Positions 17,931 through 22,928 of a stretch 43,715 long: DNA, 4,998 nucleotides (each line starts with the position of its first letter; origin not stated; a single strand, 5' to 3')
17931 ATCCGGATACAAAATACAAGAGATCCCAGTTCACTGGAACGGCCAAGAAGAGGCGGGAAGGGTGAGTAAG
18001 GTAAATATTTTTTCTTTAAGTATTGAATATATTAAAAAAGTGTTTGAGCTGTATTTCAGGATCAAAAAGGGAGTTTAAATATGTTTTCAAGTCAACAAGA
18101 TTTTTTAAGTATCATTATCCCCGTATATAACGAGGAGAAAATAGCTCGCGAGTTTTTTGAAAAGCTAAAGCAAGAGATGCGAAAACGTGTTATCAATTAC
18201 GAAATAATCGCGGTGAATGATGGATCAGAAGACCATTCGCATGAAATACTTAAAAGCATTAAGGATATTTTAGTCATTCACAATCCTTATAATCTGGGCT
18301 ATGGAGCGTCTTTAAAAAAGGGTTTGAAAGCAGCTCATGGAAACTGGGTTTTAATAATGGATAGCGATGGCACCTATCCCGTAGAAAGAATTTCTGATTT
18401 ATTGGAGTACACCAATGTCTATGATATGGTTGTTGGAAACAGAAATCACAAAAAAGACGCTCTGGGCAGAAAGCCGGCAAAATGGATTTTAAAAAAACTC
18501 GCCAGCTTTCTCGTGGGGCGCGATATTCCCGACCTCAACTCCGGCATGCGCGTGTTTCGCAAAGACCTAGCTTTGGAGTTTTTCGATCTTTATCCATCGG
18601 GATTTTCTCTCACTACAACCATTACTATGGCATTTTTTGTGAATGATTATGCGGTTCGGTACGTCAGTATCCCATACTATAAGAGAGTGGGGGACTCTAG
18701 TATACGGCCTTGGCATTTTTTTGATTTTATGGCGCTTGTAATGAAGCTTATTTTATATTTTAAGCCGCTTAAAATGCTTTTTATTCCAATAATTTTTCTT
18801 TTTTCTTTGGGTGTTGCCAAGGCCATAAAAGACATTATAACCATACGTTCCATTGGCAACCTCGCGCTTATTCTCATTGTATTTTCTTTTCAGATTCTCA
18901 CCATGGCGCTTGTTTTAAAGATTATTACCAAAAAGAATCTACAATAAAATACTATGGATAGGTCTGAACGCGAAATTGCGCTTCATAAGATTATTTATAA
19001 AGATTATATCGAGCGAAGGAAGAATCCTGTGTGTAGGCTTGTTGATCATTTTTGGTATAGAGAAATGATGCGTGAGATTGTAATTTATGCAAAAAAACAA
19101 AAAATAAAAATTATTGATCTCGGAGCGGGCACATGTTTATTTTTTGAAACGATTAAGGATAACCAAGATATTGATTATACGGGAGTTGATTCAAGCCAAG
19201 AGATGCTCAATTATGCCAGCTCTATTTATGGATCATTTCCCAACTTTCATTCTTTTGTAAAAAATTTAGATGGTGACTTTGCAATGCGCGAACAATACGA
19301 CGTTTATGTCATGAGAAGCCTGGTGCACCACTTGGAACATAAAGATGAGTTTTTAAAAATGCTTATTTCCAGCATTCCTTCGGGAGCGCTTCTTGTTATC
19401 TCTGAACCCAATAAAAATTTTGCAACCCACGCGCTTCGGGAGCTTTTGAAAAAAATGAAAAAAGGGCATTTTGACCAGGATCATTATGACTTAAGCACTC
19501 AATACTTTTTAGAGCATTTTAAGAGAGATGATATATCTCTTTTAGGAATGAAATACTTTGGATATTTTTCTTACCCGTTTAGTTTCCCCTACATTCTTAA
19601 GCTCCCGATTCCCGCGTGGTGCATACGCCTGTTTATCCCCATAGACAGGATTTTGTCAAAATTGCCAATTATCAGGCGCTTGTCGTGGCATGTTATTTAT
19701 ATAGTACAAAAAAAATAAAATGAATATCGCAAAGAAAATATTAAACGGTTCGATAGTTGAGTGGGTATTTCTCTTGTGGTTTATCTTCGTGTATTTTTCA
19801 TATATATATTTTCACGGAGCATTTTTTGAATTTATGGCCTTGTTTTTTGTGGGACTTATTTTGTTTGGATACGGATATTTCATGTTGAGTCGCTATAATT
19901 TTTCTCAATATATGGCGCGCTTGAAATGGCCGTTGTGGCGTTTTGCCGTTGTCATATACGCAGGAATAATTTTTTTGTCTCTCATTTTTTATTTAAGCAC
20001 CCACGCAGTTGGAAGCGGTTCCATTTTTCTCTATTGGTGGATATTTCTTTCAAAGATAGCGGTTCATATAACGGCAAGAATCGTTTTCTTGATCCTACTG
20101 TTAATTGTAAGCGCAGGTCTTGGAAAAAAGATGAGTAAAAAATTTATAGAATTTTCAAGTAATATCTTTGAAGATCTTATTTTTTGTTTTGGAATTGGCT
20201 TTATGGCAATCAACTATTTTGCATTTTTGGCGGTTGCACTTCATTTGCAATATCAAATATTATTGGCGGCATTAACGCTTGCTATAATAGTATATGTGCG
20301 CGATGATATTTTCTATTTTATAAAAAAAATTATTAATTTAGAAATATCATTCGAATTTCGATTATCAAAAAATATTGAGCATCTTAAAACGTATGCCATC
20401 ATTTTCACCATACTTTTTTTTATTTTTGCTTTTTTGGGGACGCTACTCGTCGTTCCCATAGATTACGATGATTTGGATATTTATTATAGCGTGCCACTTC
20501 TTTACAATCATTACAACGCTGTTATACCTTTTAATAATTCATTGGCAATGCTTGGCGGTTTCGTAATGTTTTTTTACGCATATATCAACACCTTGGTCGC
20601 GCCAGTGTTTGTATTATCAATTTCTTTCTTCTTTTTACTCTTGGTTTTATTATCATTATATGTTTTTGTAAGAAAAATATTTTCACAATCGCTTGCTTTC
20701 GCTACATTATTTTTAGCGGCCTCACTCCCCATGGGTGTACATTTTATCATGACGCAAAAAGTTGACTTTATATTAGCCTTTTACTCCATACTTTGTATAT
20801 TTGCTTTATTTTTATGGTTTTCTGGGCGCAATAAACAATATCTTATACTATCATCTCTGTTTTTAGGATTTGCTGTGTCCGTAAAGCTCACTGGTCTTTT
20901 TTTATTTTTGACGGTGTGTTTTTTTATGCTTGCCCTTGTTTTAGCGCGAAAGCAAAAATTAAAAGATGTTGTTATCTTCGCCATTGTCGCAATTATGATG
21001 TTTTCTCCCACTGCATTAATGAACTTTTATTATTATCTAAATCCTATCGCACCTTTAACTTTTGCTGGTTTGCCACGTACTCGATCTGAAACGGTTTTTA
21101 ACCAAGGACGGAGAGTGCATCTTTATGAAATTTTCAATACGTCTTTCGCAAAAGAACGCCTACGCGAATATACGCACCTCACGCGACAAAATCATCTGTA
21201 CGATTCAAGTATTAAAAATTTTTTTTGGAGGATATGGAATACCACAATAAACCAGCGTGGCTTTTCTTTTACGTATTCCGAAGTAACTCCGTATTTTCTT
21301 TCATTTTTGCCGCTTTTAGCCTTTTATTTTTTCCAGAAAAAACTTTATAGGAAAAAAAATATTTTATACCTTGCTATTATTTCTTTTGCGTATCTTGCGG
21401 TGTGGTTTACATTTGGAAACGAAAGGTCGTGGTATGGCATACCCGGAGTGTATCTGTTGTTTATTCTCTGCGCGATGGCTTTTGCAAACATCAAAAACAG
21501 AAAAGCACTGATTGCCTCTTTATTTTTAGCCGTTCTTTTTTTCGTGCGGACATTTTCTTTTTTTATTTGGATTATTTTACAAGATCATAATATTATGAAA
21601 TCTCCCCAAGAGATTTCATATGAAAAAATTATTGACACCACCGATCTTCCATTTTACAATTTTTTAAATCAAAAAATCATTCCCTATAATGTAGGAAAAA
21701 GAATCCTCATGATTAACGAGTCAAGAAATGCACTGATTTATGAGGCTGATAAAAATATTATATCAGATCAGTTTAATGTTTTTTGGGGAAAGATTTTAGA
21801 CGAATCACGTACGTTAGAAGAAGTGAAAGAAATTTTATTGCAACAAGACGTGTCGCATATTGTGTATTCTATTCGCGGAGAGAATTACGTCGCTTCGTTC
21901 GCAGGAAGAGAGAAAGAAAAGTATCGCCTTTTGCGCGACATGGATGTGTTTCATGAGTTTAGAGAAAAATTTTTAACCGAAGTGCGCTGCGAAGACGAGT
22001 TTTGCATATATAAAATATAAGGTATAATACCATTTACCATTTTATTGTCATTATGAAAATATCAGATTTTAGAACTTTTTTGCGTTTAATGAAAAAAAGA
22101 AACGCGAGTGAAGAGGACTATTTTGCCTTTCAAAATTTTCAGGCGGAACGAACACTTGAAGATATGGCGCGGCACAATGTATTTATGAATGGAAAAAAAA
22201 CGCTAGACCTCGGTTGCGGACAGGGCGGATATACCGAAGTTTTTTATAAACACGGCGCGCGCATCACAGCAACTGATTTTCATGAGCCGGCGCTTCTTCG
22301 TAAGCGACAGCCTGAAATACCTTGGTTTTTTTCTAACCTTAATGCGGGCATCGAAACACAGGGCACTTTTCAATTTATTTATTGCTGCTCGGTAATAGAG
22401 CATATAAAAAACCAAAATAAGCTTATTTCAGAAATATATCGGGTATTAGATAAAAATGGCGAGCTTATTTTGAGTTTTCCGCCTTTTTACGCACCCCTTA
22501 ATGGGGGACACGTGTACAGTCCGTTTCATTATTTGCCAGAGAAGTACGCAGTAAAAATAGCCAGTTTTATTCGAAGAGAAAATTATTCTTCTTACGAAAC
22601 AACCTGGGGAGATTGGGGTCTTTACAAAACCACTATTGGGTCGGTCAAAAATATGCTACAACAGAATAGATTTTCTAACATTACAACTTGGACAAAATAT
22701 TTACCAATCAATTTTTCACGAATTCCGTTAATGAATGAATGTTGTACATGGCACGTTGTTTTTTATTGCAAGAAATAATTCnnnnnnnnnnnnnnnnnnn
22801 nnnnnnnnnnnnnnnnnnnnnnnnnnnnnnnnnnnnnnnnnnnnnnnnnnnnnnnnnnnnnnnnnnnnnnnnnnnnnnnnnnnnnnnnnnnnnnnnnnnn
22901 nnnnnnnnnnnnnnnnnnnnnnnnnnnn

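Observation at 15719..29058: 13-kb envelope-glycosylation supercluster: three polyprenol-P-sugar synthase-like GT2s, four or five GT-C-like membrane proteins and two methyltransferases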

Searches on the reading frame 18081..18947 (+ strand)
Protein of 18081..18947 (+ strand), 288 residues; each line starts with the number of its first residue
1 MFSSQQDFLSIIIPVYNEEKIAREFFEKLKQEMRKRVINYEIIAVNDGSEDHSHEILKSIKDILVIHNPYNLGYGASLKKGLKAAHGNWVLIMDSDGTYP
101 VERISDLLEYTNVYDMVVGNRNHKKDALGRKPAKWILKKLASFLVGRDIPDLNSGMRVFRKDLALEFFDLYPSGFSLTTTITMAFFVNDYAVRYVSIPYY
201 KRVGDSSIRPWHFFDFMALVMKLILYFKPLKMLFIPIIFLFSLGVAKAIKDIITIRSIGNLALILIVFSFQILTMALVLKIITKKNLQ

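Call 4: search_protein_families(library=pfam, proteins=[window:18081-18947:+], max_evalue=0.01)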
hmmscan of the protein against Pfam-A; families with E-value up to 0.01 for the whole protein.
window:18081-18947:+ (288 aa): 3 families
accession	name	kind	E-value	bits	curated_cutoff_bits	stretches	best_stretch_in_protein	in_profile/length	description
PF00535.33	Glycos_transf_2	-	6.3e-32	111.3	23.3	1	10-164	1-164/168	Glycosyl transferase family 2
PF10111.15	Glyco_tranf_2_2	-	4.5e-06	26.8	27.3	1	10-108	1-103/276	Glycosyltransferase like family 2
PF13641.12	Glyco_tranf_2_3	-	0.00091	19.7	27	1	9-97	3-97/230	Glycosyltransferase like family 2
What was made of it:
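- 18081..18947 (+): g3: GT2 with two C-terminal TM helices (GtrB/ArnC/DPMS-like). Pfam GT2 E = 6.3e-32 (call 4).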

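Call 5: search_protein_families(library=ncbifam, proteins=[window:18081-18947:+], max_evalue=0.01)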
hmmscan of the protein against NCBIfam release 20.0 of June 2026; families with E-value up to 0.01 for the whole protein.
window:18081-18947:+ (288 aa): 19 families
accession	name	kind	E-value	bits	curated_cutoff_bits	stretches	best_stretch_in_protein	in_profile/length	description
NF041391.1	DPhHxTase_Halo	equivalog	6e-21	74.4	375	1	16-211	4-195/213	dolichyl-phosphate hexose transferase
TIGR04182.1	glyco_TIGR04182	equivalog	2.5e-19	69.8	325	1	10-278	3-278/293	S-layer glycoprotein N-glycosyltransferase AglJ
NF007986.1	PRK10714.1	equivalog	4.7e-19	68.5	529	1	9-235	8-236/316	undecaprenyl-phosphate 4-deoxy-4-formamido-L-arabinose transferase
NF047588.1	GlcsyltransPgfSStrep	equivalog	9.8e-18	64.4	500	1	9-161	3-161/308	glycosyltransferase PgfS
NF007482.0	PRK10073.1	equivalog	1.2e-14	54.1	423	1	4-122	3-121/334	glycosyltransferase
NF058614.1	PPMAGASynPpgS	equivalog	2.5e-14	53.2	370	1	11-189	4-186/226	polyprenyl-phospho-N-acetylgalactosaminyl synthase PpgS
TIGR03937.1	PgaC_IcaA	equivalog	6.5e-14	51.7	422.3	1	5-97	43-136/407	poly-beta-1,6-N-acetyl-D-glucosamine synthase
TIGR04283.1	glyco_like_mftF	equivalog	7.3e-13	48.6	182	1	9-109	1-95/221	TIGR04283 family arsenosugar biosynthesis glycosyltransferase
NF041875.1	EPS_EpsD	equivalog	2.3e-10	40.4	370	1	9-100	1-93/325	exopolysaccharide biosynthesis glycosyltransferase EpsD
NF047683.1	TeichurnBiosyTuaG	equivalog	2.6e-09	37.1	400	1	4-112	3-112/252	teichuronic acid biosynthesis protein TuaG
NF038302.1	EPS_HpsE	equivalog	9.4e-08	31.4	300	1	9-106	3-106/307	hormogonium polysaccharide biosynthesis glycosyltransferase HpsE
NF053739.1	GlytfEpsEBac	equivalog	7.4e-07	28.4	450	1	9-132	3-130/265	glycosyltransferase EpsE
TIGR03965.1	mycofact_glyco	equivalog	8.6e-07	28.2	280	1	6-97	73-165/467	mycofactocin biosynthesis glycosyltransferase MftF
NF050050.1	ProtGlycPglI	equivalog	5.2e-06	26.1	500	1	8-126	3-124/306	GalNAc(5)-diNAcBac-PP-undecaprenol beta-1,3-glucosyltransferase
NF010496.0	PRK13915.1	equivalog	3.7e-05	22.9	262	1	6-98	30-128/307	glucosyl-3-phosphoglycerate synthase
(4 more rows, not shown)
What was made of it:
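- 18081..18947 (+): Top NCBIfam matches are Dol-P-hexose transferase, AglJ and ArnC (call 5).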

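Call 40: search_solved_structures(query=window:18081-18947:+, max_evalue=0.001)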
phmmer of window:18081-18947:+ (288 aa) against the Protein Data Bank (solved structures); distinct sequences matched with E-value up to 0.001: 14.
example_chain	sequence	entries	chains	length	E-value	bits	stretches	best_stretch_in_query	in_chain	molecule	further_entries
5mlz_A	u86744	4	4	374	2.9e-15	59.6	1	8-226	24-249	Dolichol monophosphate mannose synthase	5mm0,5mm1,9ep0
9hwj_A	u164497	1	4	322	2.3e-13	53.4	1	9-236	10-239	Undecaprenyl-phosphate 4-deoxy-4-formamido-L-arabinose transferase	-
5ekp_C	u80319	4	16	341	2.9e-13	53.1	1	8-128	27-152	Uncharacterized glycosyltransferase sll0501 | Glycosyltransferase sll0501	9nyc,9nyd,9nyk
9nye_A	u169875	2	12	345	3e-13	53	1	8-128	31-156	Glycosyltransferase sll0501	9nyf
5eke_A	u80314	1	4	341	3.3e-13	52.9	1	8-127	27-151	Uncharacterized glycosyltransferase sll0501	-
9bhc_C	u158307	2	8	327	9.5e-13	51.4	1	9-235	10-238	Undecaprenyl-phosphate 4-deoxy-4-formamido-L-arabinose transferase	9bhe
8vxh_A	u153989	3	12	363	1.3e-12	50.9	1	9-235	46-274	Undecaprenyl-phosphate 4-deoxy-4-formamido-L-arabinose transferase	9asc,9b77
6p61_A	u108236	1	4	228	1.2e-09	41.3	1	8-109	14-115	Glycosyltransferase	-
2z87_A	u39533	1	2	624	5.6e-09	39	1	7-99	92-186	Chondroitin synthase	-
2z86_A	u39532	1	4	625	5.7e-09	39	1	7-99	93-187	Chondroitin synthase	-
5hea_A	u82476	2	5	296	1.3e-08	37.9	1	7-98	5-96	Putative glycosyltransferase (GalT1)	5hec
5tze_C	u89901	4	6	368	4.8e-06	29.4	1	10-196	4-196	Glycosyl transferase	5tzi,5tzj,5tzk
5tz8_A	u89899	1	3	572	1e-05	28.3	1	10-141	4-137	Glycosyl transferase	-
3bcv_A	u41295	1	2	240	0.00012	24.9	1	9-98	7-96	Putative glycosyltransferase protein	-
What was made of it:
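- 18081..18947 (+): PDB hits are 5mlz 2.9e-15, ArnC and GtrB sll0501 (call 40).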

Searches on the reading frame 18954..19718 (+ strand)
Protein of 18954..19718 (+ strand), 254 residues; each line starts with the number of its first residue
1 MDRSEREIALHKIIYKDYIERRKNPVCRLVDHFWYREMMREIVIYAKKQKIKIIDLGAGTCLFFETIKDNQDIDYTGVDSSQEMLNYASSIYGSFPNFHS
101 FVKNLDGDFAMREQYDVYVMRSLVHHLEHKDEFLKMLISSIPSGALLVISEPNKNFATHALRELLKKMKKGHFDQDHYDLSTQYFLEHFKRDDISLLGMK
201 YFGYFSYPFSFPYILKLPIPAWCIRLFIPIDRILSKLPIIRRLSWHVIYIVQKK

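Call 4: search_protein_families(library=pfam, proteins=[window:18954-19718:+], max_evalue=0.01)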
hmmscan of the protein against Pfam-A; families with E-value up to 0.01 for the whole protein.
window:18954-19718:+ (254 aa): 6 families
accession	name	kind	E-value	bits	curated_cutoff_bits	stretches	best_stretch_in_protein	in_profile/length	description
PF13489.12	Methyltransf_23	-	3.9e-12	46.6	27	1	35-178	6-142/164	Methyltransferase domain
PF08242.18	Methyltransf_12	-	3.3e-10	41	30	1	54-139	1-90/98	Methyltransferase domain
PF13847.12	Methyltransf_31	-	6.6e-09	36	27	1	48-173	2-127/145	Methyltransferase domain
PF13649.12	Methyltransf_25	-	4.5e-08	34.1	27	1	53-135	1-87/97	Methyltransferase domain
PF08241.18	Methyltransf_11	-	1.4e-06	29.3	21.2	1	55-137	2-83/95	Methyltransferase domain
PF05148.21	Methyltransf_8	-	0.0097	16.2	27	0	131-186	138-191/219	Hypothetical methyltransferase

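Call 5: search_protein_families(library=ncbifam, proteins=[window:18954-19718:+], max_evalue=0.01)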
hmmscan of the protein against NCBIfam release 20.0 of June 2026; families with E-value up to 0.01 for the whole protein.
window:18954-19718:+ (254 aa): 10 families
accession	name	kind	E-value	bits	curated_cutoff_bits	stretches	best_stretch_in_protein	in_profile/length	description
TIGR01983.1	UbiG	equivalog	1.3e-09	37.7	102.95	1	46-160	46-162/228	bifunctional 2-polyprenyl-6-hydroxyphenol methylase/3-demethylubiquinol 3-O-methyltransferase UbiG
TIGR02072.1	BioC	equivalog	9.9e-09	35.3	184.95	1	44-170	29-149/244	malonyl-ACP O-methyltransferase BioC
TIGR01934.1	MenG_MenH_UbiE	subfamily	5.1e-05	22.7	158.35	1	30-90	23-80/223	ubiquinone/menaquinone biosynthesis methyltransferase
NF001244.0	PRK00216.1-5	equivalog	0.00017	20.9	216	1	30-90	32-91/236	bifunctional demethylmenaquinone methyltransferase/2-methoxy-6-polyprenyl-1,4-benzoquinol methylase UbiE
NF002463.0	PRK01683.1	equivalog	0.00021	20.9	297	1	47-163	29-144/258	trans-aconitate 2-methyltransferase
NF010703.0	PRK14103.1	equivalog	0.00038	20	320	1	47-166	27-140/256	trans-aconitate 2-methyltransferase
NF043040.1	corrin_prot_MT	hypoth_equivalog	0.00075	19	180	1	37-90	29-81/216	corrinoid protein-associated methyltransferase CpaM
TIGR02081.1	metW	equivalog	0.0012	18.5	189.5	1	48-164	12-122/194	methionine biosynthesis protein MetW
NF004851.0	PRK06202.1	equivalog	0.0029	17.1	243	1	34-131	47-146/237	hypothetical protein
NF045667.1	MTase_DVU1556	equivalog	0.0066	15.9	155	1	45-92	18-65/213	DVU_1556 family methyltransferase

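Call 68: search_solved_structures(query=window:18954-19718:+, max_evalue=0.01)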
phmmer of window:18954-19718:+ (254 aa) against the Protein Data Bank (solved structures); distinct sequences matched with E-value up to 0.01: 7.
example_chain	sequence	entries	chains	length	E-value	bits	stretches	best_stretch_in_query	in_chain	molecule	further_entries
5dm1_A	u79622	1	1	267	2.6e-06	30.3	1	44-214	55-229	Methyltransferase domain family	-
5dm2_A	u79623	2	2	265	3.1e-06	30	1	44-214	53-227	Methyltransferase domain family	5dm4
4kwc_A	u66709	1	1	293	4e-06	29.7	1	44-214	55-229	BpumL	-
3gu3_A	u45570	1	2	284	2.4e-05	27.1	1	51-159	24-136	Methyltransferase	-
2gh1_A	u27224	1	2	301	2.5e-05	27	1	51-159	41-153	Methyltransferase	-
3dtn_A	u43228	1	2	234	6.7e-05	25.7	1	49-137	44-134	Putative Methyltransferase MM_2633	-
9rfr_A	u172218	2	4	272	0.00052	22.7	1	49-153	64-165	Ubiquinone biosynthesis O-methyltransferase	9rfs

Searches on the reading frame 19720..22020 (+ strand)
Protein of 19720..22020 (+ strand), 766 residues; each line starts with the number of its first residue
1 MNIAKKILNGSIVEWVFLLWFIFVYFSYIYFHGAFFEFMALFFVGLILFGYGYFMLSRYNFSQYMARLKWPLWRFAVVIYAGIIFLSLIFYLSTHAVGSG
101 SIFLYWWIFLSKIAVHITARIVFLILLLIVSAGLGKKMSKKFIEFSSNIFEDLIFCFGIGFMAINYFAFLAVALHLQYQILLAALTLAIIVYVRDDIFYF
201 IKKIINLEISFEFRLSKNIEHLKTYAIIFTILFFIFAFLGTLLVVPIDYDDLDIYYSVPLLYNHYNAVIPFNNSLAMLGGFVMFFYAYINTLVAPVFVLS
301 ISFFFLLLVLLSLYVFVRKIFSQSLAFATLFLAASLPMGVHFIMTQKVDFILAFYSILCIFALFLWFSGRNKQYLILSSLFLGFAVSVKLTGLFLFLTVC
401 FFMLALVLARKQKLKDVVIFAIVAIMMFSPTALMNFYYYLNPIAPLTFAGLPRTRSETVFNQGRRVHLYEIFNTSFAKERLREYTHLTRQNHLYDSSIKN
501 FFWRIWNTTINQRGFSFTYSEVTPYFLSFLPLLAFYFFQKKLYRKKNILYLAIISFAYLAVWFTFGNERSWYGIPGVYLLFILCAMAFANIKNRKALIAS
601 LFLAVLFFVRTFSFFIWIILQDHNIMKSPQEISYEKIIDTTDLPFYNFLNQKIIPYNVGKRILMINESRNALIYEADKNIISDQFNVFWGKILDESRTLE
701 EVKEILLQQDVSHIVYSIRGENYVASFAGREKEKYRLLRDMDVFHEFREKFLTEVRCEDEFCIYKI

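Call 4: search_protein_families(library=pfam, proteins=[window:19720-22020:+], max_evalue=0.01)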
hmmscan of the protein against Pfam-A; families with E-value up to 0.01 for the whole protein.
window:19720-22020:+ (766 aa): 1 family
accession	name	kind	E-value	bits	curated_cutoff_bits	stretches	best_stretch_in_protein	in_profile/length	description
PF13231.12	PMT_2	-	1.1e-06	29.3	26.1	1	299-431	25-157/160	Dolichyl-phosphate-mannose-protein mannosyltransferase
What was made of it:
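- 19720..22020 (+): g5: 766-aa PMT_2-type GT-C with an extra N-terminal block of about six TM helices. PMT_2 at 29.3 bits against a 26.1-bit cut-off, residues 299-431 (call 4).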

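Call 5: search_protein_families(library=ncbifam, proteins=[window:19720-22020:+], max_evalue=0.01)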
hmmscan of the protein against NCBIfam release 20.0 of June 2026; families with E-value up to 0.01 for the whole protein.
window:19720-22020:+ (766 aa): 0 families

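Call 10: search_solved_structures(query=window:19720-22020:+, max_evalue=10)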
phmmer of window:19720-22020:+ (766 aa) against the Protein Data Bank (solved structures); distinct sequences matched with E-value up to 10: 0.

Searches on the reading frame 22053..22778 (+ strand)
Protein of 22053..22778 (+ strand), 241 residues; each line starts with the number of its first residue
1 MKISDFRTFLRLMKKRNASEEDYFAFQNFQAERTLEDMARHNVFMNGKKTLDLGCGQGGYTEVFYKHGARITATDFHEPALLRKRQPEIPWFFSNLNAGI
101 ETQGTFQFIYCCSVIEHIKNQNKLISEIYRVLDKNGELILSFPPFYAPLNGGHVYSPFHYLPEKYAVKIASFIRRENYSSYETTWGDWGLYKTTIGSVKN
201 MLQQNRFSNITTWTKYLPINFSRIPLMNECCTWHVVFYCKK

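Call 4: search_protein_families(library=pfam, proteins=[window:22053-22778:+], max_evalue=0.01)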
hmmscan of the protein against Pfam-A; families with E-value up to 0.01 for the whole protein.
window:22053-22778:+ (241 aa): 9 families
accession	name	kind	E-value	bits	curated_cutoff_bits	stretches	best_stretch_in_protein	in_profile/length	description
PF08241.18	Methyltransf_11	-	1.1e-14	55.3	21.2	1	51-140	1-95/95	Methyltransferase domain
PF13489.12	Methyltransf_23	-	7.7e-13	48.9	27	1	46-143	22-119/164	Methyltransferase domain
PF08242.18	Methyltransf_12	-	3.1e-12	47.5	30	1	51-138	1-98/98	Methyltransferase domain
PF13649.12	Methyltransf_25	-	3.5e-11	44.1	27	1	51-136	2-97/97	Methyltransferase domain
PF13847.12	Methyltransf_31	-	1.5e-07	31.6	27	1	47-141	4-110/145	Methyltransferase domain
PF05219.18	DREV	-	6.9e-06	25.8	26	1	28-156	75-205/265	DREV methyltransferase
PF01728.25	FtsJ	-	0.00028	21.3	24.1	1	39-81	14-58/181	FtsJ-like methyltransferase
PF03848.20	TehB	-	0.0075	16.2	20.4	0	20-78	5-62/193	Tellurite resistance protein TehB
PF05401.17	NodS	-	0.0099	16.2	24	0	48-139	45-143/201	Nodulation protein S (NodS)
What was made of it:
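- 22053..22778 (+): g6: second SAM methyltransferase, a strain-specific accessory gene. Pfam Methyltransf_11 and related families (call 4).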

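Call 5: search_protein_families(library=ncbifam, proteins=[window:22053-22778:+], max_evalue=0.01)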
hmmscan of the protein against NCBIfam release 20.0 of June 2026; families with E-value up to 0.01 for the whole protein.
window:22053-22778:+ (241 aa): 21 families
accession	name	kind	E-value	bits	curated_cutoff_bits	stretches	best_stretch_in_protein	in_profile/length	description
NF045667.1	MTase_DVU1556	equivalog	1.2e-09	38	155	1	37-141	13-120/213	DVU_1556 family methyltransferase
TIGR02072.1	BioC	equivalog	1.7e-09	37.9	184.95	1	27-141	16-133/244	malonyl-ACP O-methyltransferase BioC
TIGR01983.1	UbiG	equivalog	1.6e-08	34.2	102.95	1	36-141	39-152/228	bifunctional 2-polyprenyl-6-hydroxyphenol methylase/3-demethylubiquinol 3-O-methyltransferase UbiG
NF008992.0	PRK12335.1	equivalog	1.9e-06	27.3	303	1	19-121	96-202/289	SAM-dependent methyltransferase TehB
NF007610.0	PRK10258.1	equivalog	2.9e-06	26.8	342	1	21-138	21-136/251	malonyl-ACP O-methyltransferase BioC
NF043040.1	corrin_prot_MT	hypoth_equivalog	3.1e-06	26.8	180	1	33-139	29-146/216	corrinoid protein-associated methyltransferase CpaM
NF040539.1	AST_met_ArsM_2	exception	6.4e-06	26.2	240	1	47-141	57-164/262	putative arsinothricin biosynthesis methyltransferase ArsM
NF041675.1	sarc_dimgly_tmase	equivalog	7.1e-06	26.2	550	1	31-143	50-172/278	sarcosine/dimethylglycine N-methyltransferase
NF002463.0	PRK01683.1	equivalog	1.6e-05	24.7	297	1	26-143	9-131/258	trans-aconitate 2-methyltransferase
TIGR02021.1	BchM-ChlM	equivalog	1.7e-05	24.3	158.9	1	42-148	51-161/218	magnesium protoporphyrin IX methyltransferase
NF041650.1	nod_mtase_NodS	equivalog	6.1e-05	22.8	300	1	38-140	29-139/190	nodulation methyltransferase NodS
NF011650.0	PRK15068.1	equivalog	0.0001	21.3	209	1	39-140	115-225/324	tRNA 5-methoxyuridine(34)/uridine 5-oxyacetic acid(34) synthase CmoB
NF008405.0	PRK11207.1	equivalog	0.00036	20.1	218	1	20-135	5-127/198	tellurite resistance methyltransferase TehB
TIGR01934.1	MenG_MenH_UbiE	subfamily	0.00037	19.9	158.35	1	42-140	35-141/223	ubiquinone/menaquinone biosynthesis methyltransferase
TIGR02081.1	metW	equivalog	0.00089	18.8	189.5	1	42-145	9-112/194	methionine biosynthesis protein MetW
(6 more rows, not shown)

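Call 69: search_solved_structures(query=window:22053-22778:+, max_evalue=0.01)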
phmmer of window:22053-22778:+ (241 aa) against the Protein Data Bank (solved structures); distinct sequences matched with E-value up to 0.01: 17.
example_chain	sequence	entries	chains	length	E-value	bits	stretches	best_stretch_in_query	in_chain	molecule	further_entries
3mgg_A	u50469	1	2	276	2.9e-06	30.3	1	30-138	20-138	Methyltransferase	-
3opn_A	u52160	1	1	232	0.00025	24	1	40-145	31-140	putative hemolysin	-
1ve3_A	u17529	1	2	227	0.00027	23.9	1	33-144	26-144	hypothetical protein PH0226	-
3bkw_A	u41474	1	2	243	0.0006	22.8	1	46-152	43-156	S-adenosylmethionine dependent methyltransferase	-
6gkv_A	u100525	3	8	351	0.00065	22.6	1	40-141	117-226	Coclaurine N-methyltransferase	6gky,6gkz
4krh_A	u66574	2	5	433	0.0007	22.5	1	38-141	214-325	Phosphoethanolamine N-methyltransferase 2 | Phospholethanolamine N-methyltransferase 2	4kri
3cgg_A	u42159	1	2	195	0.00088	22.2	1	45-143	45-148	SAM-dependent methyltransferase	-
4kdr_A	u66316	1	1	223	0.0014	21.6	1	45-140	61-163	3-demethylubiquinone-9 3-methyltransferase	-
5dpm_A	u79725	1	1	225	0.0014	21.5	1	45-140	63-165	Ubiquinone biosynthesis O-methyltransferase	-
3ccf_A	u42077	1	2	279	0.0018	21.2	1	46-142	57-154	Cyclopropane-fatty-acyl-phospholipid synthase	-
4kdc_A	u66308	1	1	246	0.0018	21.2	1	45-140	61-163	3-demethylubiquinone-9 3-methyltransferase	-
4ine_A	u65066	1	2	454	0.0032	20.4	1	33-141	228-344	Protein PMT-2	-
8gze_A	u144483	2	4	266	0.0037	20.2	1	44-147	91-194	Protein-L-histidine N-pros-methyltransferase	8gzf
9vpq_A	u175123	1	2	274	0.0041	20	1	45-147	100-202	Protein-L-histidine N-pros-methyltransferase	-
7y9c_A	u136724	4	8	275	0.0041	20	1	45-147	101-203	Protein-L-histidine N-pros-methyltransferase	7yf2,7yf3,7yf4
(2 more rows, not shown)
